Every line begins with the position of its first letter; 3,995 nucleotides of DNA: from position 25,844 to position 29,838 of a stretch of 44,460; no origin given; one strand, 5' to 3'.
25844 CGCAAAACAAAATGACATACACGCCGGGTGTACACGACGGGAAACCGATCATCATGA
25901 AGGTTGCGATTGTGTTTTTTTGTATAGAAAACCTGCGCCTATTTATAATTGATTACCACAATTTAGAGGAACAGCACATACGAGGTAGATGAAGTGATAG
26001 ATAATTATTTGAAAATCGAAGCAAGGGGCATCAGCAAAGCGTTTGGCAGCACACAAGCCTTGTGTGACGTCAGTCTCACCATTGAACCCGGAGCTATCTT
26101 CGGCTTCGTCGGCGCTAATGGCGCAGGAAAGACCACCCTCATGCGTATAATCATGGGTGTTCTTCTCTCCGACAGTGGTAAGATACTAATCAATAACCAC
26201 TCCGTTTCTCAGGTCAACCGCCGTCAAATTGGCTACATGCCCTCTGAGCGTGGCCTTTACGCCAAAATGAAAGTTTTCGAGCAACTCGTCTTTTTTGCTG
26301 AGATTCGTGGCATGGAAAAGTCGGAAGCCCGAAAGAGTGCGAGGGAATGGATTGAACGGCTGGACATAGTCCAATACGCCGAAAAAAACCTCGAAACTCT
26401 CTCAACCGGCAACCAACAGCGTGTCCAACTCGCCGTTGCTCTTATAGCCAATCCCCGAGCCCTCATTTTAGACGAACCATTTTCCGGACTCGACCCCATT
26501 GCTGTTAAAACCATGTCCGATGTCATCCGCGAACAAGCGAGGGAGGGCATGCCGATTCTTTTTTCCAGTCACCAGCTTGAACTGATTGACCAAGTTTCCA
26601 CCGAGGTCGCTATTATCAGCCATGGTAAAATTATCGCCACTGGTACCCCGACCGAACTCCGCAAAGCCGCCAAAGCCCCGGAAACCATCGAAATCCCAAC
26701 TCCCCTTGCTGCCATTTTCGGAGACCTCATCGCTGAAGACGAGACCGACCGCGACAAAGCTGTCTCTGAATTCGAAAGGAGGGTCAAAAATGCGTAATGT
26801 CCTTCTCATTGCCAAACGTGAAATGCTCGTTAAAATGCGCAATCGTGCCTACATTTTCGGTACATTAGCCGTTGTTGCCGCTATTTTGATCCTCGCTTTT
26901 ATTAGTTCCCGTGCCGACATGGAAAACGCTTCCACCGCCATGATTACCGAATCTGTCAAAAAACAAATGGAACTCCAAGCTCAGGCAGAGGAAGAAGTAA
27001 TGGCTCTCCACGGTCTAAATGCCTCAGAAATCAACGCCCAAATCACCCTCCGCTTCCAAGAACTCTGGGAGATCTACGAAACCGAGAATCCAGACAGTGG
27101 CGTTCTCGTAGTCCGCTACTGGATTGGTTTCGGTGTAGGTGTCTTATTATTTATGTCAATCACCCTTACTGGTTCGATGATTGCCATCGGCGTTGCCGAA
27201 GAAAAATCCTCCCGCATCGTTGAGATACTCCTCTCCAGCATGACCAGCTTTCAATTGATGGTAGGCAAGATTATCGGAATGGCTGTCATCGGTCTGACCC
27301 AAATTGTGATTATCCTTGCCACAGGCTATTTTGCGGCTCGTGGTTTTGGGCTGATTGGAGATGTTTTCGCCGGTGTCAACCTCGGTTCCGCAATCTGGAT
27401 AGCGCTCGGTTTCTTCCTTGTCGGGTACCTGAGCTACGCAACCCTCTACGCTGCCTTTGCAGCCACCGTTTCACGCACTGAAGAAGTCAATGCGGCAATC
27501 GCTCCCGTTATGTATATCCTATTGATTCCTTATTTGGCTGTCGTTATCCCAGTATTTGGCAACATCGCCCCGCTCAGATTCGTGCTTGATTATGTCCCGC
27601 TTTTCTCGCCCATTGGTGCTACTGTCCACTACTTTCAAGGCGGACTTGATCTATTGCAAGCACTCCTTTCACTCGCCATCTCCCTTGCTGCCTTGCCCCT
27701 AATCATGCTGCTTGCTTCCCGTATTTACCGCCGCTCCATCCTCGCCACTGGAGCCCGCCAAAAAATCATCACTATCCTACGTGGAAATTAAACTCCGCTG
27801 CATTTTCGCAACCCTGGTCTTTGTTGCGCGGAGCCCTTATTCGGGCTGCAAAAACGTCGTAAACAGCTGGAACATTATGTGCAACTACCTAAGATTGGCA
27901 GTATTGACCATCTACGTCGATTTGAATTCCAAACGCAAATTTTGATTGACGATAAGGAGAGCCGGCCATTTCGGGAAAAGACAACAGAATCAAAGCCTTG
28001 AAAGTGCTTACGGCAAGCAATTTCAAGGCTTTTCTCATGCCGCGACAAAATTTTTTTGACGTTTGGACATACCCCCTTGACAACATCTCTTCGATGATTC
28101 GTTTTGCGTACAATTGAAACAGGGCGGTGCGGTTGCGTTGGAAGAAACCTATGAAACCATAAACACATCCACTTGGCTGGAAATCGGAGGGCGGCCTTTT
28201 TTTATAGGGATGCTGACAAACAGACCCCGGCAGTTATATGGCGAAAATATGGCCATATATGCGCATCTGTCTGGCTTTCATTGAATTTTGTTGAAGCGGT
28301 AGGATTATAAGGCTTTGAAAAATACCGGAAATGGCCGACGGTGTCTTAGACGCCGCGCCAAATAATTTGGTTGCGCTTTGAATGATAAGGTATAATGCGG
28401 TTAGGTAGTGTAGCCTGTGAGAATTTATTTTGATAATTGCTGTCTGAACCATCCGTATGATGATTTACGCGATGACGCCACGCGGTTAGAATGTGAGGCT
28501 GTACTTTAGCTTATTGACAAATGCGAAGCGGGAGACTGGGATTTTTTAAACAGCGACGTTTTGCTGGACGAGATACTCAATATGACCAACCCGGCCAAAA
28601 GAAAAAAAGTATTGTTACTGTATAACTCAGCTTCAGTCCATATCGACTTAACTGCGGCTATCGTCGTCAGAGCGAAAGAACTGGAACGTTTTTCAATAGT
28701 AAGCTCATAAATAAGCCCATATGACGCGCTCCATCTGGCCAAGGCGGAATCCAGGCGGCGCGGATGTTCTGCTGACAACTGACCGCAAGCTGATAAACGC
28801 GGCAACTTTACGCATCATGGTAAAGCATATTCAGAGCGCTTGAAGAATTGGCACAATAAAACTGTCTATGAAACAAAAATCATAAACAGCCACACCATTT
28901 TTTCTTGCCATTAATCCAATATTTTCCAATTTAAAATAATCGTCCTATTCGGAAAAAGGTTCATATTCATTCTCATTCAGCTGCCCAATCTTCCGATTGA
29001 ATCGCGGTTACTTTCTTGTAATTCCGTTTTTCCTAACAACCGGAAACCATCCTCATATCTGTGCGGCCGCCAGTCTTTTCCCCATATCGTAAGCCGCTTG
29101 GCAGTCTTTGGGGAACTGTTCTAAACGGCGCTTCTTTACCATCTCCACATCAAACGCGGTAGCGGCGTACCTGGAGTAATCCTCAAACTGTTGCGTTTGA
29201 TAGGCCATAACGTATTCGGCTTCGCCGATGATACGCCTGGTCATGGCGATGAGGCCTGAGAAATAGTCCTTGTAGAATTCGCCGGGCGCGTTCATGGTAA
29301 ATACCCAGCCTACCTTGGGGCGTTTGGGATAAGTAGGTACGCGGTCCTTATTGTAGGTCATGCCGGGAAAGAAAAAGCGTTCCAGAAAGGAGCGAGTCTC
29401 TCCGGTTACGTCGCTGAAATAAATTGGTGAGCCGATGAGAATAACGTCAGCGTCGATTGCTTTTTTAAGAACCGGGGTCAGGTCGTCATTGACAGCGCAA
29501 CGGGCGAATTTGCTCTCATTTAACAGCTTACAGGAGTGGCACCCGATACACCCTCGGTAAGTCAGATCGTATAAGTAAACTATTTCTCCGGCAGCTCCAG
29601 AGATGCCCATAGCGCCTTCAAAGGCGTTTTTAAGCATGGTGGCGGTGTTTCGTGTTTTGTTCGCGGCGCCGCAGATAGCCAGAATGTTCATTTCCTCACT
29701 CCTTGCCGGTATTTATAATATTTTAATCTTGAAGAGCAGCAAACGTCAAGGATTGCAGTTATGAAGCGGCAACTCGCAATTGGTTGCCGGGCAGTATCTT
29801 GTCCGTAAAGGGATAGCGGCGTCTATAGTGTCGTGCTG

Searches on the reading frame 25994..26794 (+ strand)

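Call 45: search_protein_families(library=pfam, proteins=[window:25994-26794:+], max_evalue=0.001)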
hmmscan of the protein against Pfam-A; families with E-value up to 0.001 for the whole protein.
window:25994-26794:+ (267 aa): 4 families
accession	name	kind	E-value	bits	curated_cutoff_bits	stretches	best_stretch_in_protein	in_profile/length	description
PF00005.33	ABC_tran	-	7.4e-32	111.2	25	1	25-163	3-136/137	ABC transporter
PF13304.12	AAA_21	-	9.6e-13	49.3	27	1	133-199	235-304/304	AAA domain, putative AbiEii toxin, Type IV TA system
PF02463.25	SMC_N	-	0.00076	19.4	40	0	38-209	29-213/220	RecF/RecN/SMC N terminal domain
PF13476.12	AAA_23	-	0.00093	20.3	27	0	34-61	20-47/201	AAA domain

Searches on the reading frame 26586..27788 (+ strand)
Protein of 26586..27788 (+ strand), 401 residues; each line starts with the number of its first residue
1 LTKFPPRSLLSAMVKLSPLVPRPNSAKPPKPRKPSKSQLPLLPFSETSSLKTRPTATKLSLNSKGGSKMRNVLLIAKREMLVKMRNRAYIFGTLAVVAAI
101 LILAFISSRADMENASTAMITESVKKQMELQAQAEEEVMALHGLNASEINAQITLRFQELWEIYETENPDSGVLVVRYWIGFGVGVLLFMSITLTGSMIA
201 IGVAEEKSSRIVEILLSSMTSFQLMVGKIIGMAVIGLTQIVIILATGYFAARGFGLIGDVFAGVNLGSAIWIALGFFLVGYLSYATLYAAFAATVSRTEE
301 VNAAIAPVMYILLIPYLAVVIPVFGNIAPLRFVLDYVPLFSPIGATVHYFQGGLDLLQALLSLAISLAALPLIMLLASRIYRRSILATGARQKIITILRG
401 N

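Call 45: search_protein_families(library=pfam, proteins=[window:26586-27788:+], max_evalue=0.001)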
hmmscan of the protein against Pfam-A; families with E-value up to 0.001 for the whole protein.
window:26586-27788:+ (401 aa): 2 families
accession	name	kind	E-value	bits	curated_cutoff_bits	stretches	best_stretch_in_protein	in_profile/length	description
PF12698.13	ABC2_membrane_3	-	2.1e-24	86.7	31.6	1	181-376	162-344/347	ABC-2 family transporter protein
PF01061.29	ABC2_membrane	-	1.9e-06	28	26.9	1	72-339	3-199/211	ABC-2 type transporter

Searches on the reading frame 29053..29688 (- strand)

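Call 45: search_protein_families(library=pfam, proteins=[window:29053-29688:-], max_evalue=0.001)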
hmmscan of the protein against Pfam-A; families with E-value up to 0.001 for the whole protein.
window:29053-29688:- (211 aa): 2 families
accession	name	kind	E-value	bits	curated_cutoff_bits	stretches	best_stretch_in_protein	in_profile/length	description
PF03358.20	FMN_red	-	1.6e-13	50.9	24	1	1-107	2-98/152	NADPH-dependent FMN reductase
PF02525.22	Flavodoxin_2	-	3.8e-05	23.9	27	1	74-141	72-143/198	Flavodoxin-like fold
